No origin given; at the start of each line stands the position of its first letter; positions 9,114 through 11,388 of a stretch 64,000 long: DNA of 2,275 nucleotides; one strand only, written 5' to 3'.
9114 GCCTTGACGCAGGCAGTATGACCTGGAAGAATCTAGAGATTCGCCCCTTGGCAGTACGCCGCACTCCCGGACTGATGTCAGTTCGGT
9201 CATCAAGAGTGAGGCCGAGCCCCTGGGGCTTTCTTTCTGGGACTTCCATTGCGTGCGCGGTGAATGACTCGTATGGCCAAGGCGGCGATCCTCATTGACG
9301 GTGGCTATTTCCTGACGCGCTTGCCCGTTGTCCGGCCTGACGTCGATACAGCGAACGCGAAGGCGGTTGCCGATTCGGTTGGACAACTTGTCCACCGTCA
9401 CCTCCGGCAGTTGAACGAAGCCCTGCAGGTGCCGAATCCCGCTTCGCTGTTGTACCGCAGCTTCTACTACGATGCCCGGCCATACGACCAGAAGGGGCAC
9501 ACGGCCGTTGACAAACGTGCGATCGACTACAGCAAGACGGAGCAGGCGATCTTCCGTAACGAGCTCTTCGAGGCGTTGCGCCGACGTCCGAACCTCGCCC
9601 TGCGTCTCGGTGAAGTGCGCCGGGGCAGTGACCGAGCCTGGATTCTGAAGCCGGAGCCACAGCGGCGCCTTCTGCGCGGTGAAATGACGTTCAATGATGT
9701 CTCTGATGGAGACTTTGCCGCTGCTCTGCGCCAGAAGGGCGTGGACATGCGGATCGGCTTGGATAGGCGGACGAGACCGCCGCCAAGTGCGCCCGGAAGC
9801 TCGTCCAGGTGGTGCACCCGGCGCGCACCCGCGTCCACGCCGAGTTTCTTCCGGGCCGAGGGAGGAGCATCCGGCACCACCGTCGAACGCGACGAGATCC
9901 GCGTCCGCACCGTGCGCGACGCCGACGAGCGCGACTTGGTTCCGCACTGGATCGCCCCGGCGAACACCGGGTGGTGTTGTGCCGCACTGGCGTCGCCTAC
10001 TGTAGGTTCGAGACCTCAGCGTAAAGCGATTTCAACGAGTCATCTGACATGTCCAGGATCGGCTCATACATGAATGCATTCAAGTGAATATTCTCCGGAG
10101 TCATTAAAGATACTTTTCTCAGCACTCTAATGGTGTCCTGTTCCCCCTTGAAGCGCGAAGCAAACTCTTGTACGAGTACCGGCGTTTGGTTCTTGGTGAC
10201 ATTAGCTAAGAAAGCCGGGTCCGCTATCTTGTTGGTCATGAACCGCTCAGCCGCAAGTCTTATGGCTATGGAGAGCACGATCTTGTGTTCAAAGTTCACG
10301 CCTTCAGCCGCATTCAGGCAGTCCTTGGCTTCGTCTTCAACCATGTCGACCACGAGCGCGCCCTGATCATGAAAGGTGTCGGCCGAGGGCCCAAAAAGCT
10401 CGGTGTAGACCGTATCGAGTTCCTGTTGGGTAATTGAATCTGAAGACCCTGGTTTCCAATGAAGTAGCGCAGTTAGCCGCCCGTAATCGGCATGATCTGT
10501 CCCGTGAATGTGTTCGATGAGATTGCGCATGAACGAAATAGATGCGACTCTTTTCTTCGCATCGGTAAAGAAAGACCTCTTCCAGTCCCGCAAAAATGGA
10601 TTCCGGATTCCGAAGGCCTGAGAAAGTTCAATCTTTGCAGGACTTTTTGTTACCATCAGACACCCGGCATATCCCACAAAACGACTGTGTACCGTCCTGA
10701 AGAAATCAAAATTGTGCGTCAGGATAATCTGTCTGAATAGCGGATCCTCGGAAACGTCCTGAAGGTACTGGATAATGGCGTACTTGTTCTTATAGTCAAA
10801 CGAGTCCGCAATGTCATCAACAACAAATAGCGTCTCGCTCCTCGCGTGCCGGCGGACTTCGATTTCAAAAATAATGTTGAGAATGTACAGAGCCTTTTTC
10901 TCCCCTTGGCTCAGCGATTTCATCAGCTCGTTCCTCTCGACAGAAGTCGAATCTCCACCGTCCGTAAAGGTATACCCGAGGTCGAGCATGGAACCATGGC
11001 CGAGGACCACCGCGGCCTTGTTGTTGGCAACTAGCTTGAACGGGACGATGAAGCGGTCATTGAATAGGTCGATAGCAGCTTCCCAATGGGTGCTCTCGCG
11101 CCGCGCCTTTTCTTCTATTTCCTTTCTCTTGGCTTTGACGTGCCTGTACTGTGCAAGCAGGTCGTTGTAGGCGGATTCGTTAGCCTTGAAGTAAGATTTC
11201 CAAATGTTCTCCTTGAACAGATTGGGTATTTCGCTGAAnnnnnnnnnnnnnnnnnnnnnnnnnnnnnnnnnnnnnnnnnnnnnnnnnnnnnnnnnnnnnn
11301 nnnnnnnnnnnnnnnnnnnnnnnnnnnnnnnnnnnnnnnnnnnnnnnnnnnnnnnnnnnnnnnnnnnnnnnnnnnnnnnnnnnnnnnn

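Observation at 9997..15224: AT-richer SMC/ABC-type (AAA_13-like) ATPase gene cut in two by an IS21 element: orphan candidate defence gene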

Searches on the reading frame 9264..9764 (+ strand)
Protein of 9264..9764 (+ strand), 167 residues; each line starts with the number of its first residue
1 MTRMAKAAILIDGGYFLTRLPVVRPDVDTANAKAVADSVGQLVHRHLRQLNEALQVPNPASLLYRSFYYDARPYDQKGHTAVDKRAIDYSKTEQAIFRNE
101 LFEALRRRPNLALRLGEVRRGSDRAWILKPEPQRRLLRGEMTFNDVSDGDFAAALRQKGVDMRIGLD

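Call 68: search_protein_families(library=pfam, proteins=[window:9264-9764:+], max_evalue=0.1)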
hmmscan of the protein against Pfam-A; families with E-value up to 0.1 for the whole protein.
window:9264-9764:+ (167 aa): 0 families

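Call 69: search_solved_structures(query=window:9264-9764:+, max_evalue=10, show_alignments=1)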
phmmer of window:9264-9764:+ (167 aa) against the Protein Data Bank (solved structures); distinct sequences matched with E-value up to 10: 4.
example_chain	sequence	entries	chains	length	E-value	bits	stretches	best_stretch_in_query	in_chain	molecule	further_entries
21vt_A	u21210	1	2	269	0.07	16.2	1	36-95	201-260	Cobaltochelatase subunit CobT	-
9g6k_LC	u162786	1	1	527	0.071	16.1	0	112-153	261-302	Macro domain-containing protein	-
9uka_G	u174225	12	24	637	0.17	14.9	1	36-96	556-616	Cobaltochelatase subunit CobT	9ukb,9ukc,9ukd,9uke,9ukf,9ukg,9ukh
9i05_Xm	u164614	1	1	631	0.21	14.6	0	112-153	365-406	Macro domain-containing protein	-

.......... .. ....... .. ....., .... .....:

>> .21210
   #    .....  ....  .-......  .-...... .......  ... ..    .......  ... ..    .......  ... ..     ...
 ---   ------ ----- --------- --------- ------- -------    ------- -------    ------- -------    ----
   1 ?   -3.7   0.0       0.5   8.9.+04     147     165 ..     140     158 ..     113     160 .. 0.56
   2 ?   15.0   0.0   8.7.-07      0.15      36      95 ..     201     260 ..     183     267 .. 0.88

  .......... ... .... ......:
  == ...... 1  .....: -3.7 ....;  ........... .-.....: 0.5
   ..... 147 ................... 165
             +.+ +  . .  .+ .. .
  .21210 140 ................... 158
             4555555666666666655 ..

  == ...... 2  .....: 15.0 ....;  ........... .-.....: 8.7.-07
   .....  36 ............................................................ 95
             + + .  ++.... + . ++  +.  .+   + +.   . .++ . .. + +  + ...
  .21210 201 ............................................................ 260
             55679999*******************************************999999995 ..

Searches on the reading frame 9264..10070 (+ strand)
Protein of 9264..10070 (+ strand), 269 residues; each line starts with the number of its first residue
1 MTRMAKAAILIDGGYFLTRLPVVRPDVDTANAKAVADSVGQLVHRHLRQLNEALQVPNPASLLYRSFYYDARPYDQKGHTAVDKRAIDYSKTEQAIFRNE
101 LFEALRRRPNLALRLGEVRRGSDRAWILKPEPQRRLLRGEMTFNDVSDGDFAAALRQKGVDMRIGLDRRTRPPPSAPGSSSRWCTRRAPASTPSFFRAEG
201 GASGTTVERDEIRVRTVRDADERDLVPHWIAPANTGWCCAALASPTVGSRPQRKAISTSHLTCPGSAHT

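Call 8: search_protein_families(library=pfam, proteins=[window:9264-10070:+], max_evalue=0.01)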
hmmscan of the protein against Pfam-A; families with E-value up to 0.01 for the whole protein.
window:9264-10070:+ (269 aa): 0 families

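Call 9: search_protein_families(library=padloc, proteins=[window:9264-10070:+], max_evalue=0.01)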
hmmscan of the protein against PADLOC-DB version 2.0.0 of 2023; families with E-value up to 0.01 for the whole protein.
window:9264-10070:+ (269 aa): 0 families

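Call 14: search_protein_families(library=ncbifam, proteins=[window:9264-10070:+], max_evalue=0.01)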
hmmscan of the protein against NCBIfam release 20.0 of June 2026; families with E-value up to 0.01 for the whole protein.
window:9264-10070:+ (269 aa): 0 families

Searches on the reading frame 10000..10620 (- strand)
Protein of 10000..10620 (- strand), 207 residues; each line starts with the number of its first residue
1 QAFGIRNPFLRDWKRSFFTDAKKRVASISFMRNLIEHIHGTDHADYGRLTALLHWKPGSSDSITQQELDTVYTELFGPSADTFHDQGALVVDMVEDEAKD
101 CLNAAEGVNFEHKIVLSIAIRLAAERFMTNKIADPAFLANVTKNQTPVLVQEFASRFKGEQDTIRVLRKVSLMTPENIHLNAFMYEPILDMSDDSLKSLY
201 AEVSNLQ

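Call 45: predict_structure(alignment_id=A3)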
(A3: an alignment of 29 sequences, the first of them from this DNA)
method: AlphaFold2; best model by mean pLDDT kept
length: 207 residues; sequences in the alignment: 29
mean_pLDDT: 88.2   pTM: 0.87
mean pLDDT of the five models: 88.2, 85.8, 84.7, 84.5, 83.2
residues with pLDDT >= 90: 139; 70-90: 45; 50-70: 20; < 50: 3
segments of 3 or more residues with pLDDT < 50: 181-183
pLDDT, mean of each block of 10 residues (from residue 1): 63 88 92 91 93 83 91 89 93 95 83 93 96 95 93 98 97 72 63 93 96
secondary structure, 60 per line:
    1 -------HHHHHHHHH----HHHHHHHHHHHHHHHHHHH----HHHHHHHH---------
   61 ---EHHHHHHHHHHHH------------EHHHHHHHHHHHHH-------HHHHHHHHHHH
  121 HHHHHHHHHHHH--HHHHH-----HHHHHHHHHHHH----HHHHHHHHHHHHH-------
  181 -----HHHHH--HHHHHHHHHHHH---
elements in order: H8-16 H21-39 H44-51 H65-76 H90-102 H110-132 H135-139 H145-156 H161-173 H186-190 H193-204

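Call 49: fold_search(model_id=the predicted structure, library=pdb)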
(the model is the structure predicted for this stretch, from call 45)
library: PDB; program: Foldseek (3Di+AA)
matches with E <= 10: 180; with E <= 0.001: 0
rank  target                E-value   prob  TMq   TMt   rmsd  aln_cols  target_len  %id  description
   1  8whj                  8.1e-01  0.08  0.16  0.16  14.8       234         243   10  Crystal structure of CLASP2 TOG4 fused with LL5beta (released 2024-08-28)
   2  8whh_D                1.4e+00  0.07  0.16  0.16  15.0       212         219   10  Crystal structure of Se-Met derivative CLASP2 in complex with CLIP170 (released 2024-08-28)
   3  8whh_A                1.5e+00  0.07  0.17  0.16  15.0       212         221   10  Crystal structure of Se-Met derivative CLASP2 in complex with CLIP170 (released 2024-08-28)
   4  7wuw_C                1.9e+00  0.12  0.20  0.14  13.0       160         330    9  Crystal structure of AziU3/U2 from Streptomyces sahachiroi (released 2022-09-07)
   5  1o5h_B                2.1e+00  0.08  0.17  0.17  14.5       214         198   11  Crystal structure of formiminotetrahydrofolate cyclodeaminase (TM1560) from Thermotoga maritima at 2.80 A resolution (released 2003-09-30)
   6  5w1i_C                2.2e+00  0.06  0.17  0.04  18.0       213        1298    8  Crystal structure of LbaCas13a (C2c2) bound to mature crRNA (20-nt spacer) (released 2017-09-13)
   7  8whk_A                2.2e+00  0.05  0.16  0.17  15.6       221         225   10  Crystal structure of CLASP2 in complex with LL5beta (released 2024-08-28)
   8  3caz_B                2.2e+00  0.03  0.14  0.13  27.6       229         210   11  Crystal structure of a BAR protein from Galdieria sulphuraria (released 2008-03-04)
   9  6z0c_B                2.3e+00  0.04  0.15  0.16  18.7       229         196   10  Structure of in silico modelled artificial Maquette-3 protein (released 2021-03-17)
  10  1fyh_D                2.5e+00  0.03  0.16  0.14  18.4       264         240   11  1:1 COMPLEX BETWEEN AN INTERFERON GAMMA SINGLE-CHAIN VARIANT AND ITS RECEPTOR (released 2000-10-11)
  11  8whl_C                2.6e+00  0.06  0.18  0.17  14.5       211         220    9  Crystal structure of CLASP2 in complex with CENP-E (released 2024-08-28)
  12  5mdt                  2.6e+00  0.06  0.18  0.21  14.8       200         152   14  Structure of the CTD-interacting domain (CID) of Seb1 from S. pombe. (released 2017-04-12)
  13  4u3j_C                2.6e+00  0.06  0.19  0.18  16.6       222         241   14  TOG2:alpha/beta-tubulin complex (released 2014-08-20)
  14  8eoj_B                2.6e+00  0.04  0.17  0.07  17.6       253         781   10  Microsomal triglyceride transfer protein (released 2023-05-03)
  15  6i7s_H                2.7e+00  0.04  0.17  0.06  17.3       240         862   11  Microsomal triglyceride transfer protein (released 2019-08-21)
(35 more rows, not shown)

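Call 54: search_protein_families(library=pfam, alignment_id=A3, max_evalue=10)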
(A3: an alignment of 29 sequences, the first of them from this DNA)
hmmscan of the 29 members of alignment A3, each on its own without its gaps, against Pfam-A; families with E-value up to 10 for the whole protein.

A. member 1, seq(207 aa): 0 families

B. families by the number of members that match (of 29 scanned): 8 families
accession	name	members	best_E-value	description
PF03354.21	TerL_ATPase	5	0.0084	Terminase large subunit, ATPase domain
PF13672.11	PP2C_2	1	0.027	Protein phosphatase 2C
PF00478.31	IMPDH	1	0.09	IMP dehydrogenase / GMP reductase domain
PF03671.20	Ufm1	1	0.095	Ubiquitin fold modifier 1 protein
PF18084.6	ARTD15_N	1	0.12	ARTD15 N-terminal domain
PF06440.16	DNA_pol3_theta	1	0.13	DNA polymerase III, theta subunit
PF21710.3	Spt6_S1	1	0.13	Spt6, S1/OB domain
PF21235.4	UBA_ARI1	1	0.15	E3 ubiquitin-protein ligase ARIH1, UBA-like domain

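Call 57: search_protein_families(library=padloc, alignment_id=A3, max_evalue=10)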
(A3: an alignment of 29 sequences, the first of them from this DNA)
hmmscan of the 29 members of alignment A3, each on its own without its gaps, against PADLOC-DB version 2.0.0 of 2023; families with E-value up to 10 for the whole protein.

A. member 1, seq(207 aa): 1 family
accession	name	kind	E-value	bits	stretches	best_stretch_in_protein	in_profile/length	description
PDLC05023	PDC-S46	-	5e-71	238.3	1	4-206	516-718/719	-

B. families by the number of members that match (of 29 scanned): 3 families
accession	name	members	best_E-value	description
PDLC05023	PDC-S46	29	2.7e-79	-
PDLC00848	E1-E2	1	0.0095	E1-E2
PDLC03837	DolA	1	0.012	-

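Call 60: search_protein_representatives(alignment_id=A3)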
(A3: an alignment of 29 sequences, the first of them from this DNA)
Query: 29 sequences, 205 profile positions. Proteins with E-value up to 0.001 (for the whole library): 1233; up to 1e-10: 1016; up to 1e-30: 525. The best 150 are listed.
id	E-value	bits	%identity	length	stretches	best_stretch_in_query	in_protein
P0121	1.9e-87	308.8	-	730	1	2-205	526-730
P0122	9.3e-86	303.2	-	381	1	1-193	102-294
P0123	3.3e-83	294.9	-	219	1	1-205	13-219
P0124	7.2e-82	290.5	-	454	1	1-204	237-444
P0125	2.3e-81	288.9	-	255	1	21-204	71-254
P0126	5.5e-81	287.6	-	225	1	2-204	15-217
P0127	2.8e-80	285.3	-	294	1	2-204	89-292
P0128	8.8e-80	283.7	-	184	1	23-204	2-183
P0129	7.6e-78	277.4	-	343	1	14-204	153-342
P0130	2.3e-77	275.8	-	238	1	2-203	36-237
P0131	4.7e-77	274.8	-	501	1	1-203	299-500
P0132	1.4e-75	270.0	-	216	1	3-204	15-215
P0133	5.7e-75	268.0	-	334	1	1-204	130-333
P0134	5.6e-73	261.5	-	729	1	1-202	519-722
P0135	1.4e-72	260.2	-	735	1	2-204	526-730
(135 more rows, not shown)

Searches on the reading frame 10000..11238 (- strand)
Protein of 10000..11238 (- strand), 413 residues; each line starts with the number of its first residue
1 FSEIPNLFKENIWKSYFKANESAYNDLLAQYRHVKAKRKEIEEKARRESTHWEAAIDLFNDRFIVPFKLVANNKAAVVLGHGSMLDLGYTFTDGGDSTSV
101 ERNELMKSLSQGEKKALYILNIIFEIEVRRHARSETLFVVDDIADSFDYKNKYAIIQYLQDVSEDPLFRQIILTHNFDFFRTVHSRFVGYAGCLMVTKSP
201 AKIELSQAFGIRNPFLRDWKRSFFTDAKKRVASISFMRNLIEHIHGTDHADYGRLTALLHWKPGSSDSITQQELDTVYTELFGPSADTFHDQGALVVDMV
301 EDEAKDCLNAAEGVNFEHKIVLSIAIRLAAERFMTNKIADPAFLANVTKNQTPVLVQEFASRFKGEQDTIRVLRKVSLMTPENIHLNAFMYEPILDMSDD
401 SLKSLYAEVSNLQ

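Call 8: search_protein_families(library=pfam, proteins=[window:10000-11238:-], max_evalue=0.01)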
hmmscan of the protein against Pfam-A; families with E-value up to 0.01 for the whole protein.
window:10000-11238:- (413 aa): 2 families
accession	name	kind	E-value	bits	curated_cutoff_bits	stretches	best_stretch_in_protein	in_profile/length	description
PF13166.12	AAA_13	-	6.4e-08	32.2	36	1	10-187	397-581/713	AAA domain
PF02463.25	SMC_N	-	4.3e-05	23.5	40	1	101-183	135-205/220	RecF/RecN/SMC N terminal domain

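Call 9: search_protein_families(library=padloc, proteins=[window:10000-11238:-], max_evalue=0.01)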
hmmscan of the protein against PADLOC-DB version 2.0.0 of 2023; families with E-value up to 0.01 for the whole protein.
window:10000-11238:- (413 aa): 5 families
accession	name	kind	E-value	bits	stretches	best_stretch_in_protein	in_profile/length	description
PDLC05023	PDC-S46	-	5.7e-165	548.9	1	7-412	313-718/719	-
PDLC04889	PDC-S06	-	5.5e-08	29.8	1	104-267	413-576/693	-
PDLC04894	PDC-S06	-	5.7e-08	29.8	1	102-185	496-579/740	-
PDLC04898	PDC-S06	-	1.5e-07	28.1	1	98-183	522-614/752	-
PDLC04897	PDC-S06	-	1.3e-05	22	1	106-183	504-585/727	-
